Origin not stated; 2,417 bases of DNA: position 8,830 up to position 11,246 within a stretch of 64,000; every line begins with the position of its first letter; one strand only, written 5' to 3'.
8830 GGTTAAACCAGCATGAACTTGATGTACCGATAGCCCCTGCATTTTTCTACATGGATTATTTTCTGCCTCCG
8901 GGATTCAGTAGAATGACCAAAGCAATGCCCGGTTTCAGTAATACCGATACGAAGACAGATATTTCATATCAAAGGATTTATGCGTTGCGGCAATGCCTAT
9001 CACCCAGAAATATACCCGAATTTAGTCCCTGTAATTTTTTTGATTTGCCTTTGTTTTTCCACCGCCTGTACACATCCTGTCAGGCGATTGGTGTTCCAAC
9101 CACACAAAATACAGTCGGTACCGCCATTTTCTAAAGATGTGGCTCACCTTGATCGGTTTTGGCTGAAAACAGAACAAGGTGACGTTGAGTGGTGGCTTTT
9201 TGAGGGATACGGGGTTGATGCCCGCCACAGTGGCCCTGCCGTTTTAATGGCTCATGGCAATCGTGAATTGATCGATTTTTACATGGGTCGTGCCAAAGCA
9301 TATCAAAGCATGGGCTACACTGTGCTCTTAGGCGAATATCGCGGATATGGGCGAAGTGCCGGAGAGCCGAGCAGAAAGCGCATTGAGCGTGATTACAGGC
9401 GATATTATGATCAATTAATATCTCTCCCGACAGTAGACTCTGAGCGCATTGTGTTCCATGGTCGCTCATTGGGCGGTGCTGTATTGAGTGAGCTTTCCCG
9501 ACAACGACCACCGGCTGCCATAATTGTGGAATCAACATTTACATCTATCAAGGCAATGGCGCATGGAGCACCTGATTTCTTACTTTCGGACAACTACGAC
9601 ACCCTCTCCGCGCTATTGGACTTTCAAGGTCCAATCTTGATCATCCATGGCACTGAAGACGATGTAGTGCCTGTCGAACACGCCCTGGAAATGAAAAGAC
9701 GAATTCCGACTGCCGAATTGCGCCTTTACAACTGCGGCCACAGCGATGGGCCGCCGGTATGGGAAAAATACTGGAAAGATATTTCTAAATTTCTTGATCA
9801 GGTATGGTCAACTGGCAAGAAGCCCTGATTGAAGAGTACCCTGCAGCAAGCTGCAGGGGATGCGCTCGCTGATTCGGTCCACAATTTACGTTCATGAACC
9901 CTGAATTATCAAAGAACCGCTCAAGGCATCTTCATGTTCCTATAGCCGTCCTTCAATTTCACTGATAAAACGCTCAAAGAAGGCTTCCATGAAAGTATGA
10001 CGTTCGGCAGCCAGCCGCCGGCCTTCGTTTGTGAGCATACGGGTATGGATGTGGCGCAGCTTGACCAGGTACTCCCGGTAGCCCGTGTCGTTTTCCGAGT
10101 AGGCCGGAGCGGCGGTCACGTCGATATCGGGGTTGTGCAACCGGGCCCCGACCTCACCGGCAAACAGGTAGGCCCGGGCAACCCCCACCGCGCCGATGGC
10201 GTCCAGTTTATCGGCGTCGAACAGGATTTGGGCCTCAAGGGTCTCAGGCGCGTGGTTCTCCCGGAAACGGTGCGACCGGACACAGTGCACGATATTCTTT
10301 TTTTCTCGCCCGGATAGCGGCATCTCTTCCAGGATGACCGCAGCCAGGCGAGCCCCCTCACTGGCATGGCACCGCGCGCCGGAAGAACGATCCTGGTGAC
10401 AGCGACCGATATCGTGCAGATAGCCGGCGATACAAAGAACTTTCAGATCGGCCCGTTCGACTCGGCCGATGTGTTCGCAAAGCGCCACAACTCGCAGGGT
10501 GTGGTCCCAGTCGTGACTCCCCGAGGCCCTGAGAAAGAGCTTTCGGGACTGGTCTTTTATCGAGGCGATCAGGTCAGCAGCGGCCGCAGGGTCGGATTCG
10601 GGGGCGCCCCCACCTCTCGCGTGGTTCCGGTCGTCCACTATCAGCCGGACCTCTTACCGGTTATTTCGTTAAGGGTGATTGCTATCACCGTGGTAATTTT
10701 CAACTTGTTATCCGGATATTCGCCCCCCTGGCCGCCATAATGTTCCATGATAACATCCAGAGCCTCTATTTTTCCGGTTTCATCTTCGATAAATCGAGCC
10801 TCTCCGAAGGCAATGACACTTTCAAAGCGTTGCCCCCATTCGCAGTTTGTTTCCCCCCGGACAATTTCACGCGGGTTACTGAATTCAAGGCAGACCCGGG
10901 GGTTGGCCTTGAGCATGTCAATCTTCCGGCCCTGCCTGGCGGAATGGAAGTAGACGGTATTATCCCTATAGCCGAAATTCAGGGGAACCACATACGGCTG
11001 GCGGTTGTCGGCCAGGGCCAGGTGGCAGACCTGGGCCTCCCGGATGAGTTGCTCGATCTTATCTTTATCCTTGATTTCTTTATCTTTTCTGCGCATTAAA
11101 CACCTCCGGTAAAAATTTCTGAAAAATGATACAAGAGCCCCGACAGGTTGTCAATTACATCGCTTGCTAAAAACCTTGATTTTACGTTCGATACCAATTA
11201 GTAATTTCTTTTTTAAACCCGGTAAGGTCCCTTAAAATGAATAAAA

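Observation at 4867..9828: Orphan cassette: isoprenoid-synthase-like protein, SPASM-like radical SAM, Nif11-like small protein, GGR-type flavoprotein and a secreted hydrolase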

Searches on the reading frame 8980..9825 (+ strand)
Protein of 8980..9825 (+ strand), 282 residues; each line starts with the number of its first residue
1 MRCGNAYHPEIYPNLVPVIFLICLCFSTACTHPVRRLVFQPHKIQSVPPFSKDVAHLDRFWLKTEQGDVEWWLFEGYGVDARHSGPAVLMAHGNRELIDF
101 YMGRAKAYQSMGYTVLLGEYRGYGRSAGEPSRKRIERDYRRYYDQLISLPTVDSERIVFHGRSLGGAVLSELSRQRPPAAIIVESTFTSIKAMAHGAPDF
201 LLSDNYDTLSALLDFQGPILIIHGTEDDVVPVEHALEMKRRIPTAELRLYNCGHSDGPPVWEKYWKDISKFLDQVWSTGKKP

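Call 3: search_protein_families(library=pfam, proteins=[window:8980-9825:+], max_evalue=0.1)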
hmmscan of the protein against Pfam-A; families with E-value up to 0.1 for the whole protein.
window:8980-9825:+ (282 aa): 9 families
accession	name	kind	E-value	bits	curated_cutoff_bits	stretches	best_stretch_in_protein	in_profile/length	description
PF12146.15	Hydrolase_4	-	3.1e-13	50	27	2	87-198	6-120/239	Serine aminopeptidase, S33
PF00561.26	Abhydrolase_1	-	3.7e-12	46.9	25.8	2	188-255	170-239/245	alpha/beta hydrolase fold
PF00326.27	Peptidase_S9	-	2.5e-08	34.1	22.6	1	108-239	10-167/213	Prolyl oligopeptidase family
PF12697.13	Abhydrolase_6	-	4.2e-08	34.6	26.3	2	88-187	1-95/217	Alpha/beta hydrolase family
PF02230.22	Abhydrolase_2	-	0.00053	20.3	23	1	144-274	95-215/217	Phospholipase/Carboxylesterase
PF01738.24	DLH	-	0.0016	18.5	21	1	129-249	71-180/217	Dienelactone hydrolase family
PF20434.5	BD-FAE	-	0.0028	17.7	26.8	1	217-240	190-213/215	BD-FAE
PF12695.13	Abhydrolase_5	-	0.015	15.6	27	0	155-244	57-128/164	Alpha/beta hydrolase family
PF05448.18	AXE1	-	0.018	14.3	21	0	138-168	159-189/321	Acetyl xylan esterase (AXE1)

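Call 4: search_protein_families(library=ncbifam, proteins=[window:8980-9825:+], max_evalue=0.1)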
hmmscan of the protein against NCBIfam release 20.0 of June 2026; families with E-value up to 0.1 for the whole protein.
window:8980-9825:+ (282 aa): 22 families
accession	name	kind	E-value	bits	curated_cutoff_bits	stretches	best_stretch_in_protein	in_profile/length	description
NF047920.1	lactonase_UilS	equivalog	5.3e-08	32.9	400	1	81-187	20-131/285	UilS family quorum-quenching N-acyl-homoserine lactonase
NF052610.1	macro_16_ester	equivalog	7.2e-08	32.1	420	1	204-270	211-278/281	alpha/beta fold macrolide esterase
NF053693.1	esterase_mleCBF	exception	2.4e-07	30.4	564.5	1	213-263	218-269/279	CBF family alpha/beta fold macrolide esterase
NF053684.1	esterase_mleBCA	exception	4.7e-07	29.2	570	1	211-270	219-279/281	BCA family alpha/beta fold macrolide esterase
TIGR02427.1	protocat_pcaD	equivalog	8.3e-07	28.6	255.85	1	208-272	185-250/251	3-oxoadipate enol-lactonase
NF045632.1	hydroxlase_HsaD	equivalog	1.5e-06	27.4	400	1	216-254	231-270/290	4,5:9,10-diseco-3-hydroxy-5,9,17-trioxoandrosta-1(10),2-diene-4-oate hydrolase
NF051488.1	bifunc_PcaDC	exception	2.5e-06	26.9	390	1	207-249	184-226/375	bifunctional 3-oxoadipate enol-lactonase/4-carboxymuconolactone decarboxylase PcaDC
NF050089.1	i_nPHAscl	equivalog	2.7e-06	26.6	300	1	214-271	228-287/288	intracellular short-chain-length polyhydroxyalkanoate depolymerase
NF053683.1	esterase_mleBRB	exception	2.2e-05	24.2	585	1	216-262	219-266/280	BRB family alpha/beta fold macrolide esterase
NF011457.0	PRK14875.1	equivalog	3.6e-05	22.9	307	1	207-254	306-351/372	acetoin dehydrogenase dihydrolipoyllysine-residue acetyltransferase subunit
NF051487.1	bifunc_PcaCD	exception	0.00025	20.3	430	1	205-255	343-394/413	bifunctional 4-carboxymuconolactone decarboxylase/3-oxoadipate enol-lactonase PcaCD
NF041759.1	mac_hydro_EstT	equivalog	0.00032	20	450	1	213-272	217-277/278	macrolide hydrolase EstT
NF033124.1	estX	equivalog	0.00034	19.8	600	1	209-259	215-266/280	macrolide esterase EstX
TIGR03611.1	RutD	equivalog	0.0013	18.1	238.5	0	206-253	188-235/258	pyrimidine utilization protein D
NF007857.0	PRK10566.1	equivalog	0.0026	17.6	201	1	216-244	186-214/249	esterase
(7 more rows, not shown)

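Call 61: search_protein_families(library=padloc, proteins=[window:8980-9825:+], max_evalue=0.01)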
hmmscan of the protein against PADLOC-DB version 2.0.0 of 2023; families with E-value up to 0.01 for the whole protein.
window:8980-9825:+ (282 aa): 0 families

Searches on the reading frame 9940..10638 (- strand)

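Call 3: search_protein_families(library=pfam, proteins=[window:9940-10638:-], max_evalue=0.1)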
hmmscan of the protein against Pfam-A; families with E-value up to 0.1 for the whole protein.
window:9940-10638:- (232 aa): 3 families
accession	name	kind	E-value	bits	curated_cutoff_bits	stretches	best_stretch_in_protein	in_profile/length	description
PF01966.28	HD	-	1.3e-15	58.1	22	1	44-147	2-115/116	HD domain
PF24391.1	HD-CE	-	0.0019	18.4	27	1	42-143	7-121/263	HD-CE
PF08668.18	HDOD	-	0.017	15.1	22.9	1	37-79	89-132/196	HDOD domain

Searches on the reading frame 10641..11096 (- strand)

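Call 3: search_protein_families(library=pfam, proteins=[window:10641-11096:-], max_evalue=0.1)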
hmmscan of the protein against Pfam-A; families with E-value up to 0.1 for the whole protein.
window:10641-11096:- (151 aa): 4 families
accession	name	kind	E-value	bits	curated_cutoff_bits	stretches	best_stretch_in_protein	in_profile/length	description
PF12900.13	Pyridox_ox_2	-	2e-29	102.8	27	1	10-149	1-140/140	Pyridoxamine 5'-phosphate oxidase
PF01243.27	PNPOx_N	-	1.3e-13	51.8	28.1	1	11-145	2-116/120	Pyridoxamine 5'-phosphate oxidase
PF04299.18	FMN_bind_2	-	2.2e-06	27.9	22.4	1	6-122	7-136/168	Putative FMN-binding domain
PF16242.11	Pyrid_ox_like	-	0.0035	17.3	28.8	1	10-77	2-72/149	Pyridoxamine 5'-phosphate oxidase like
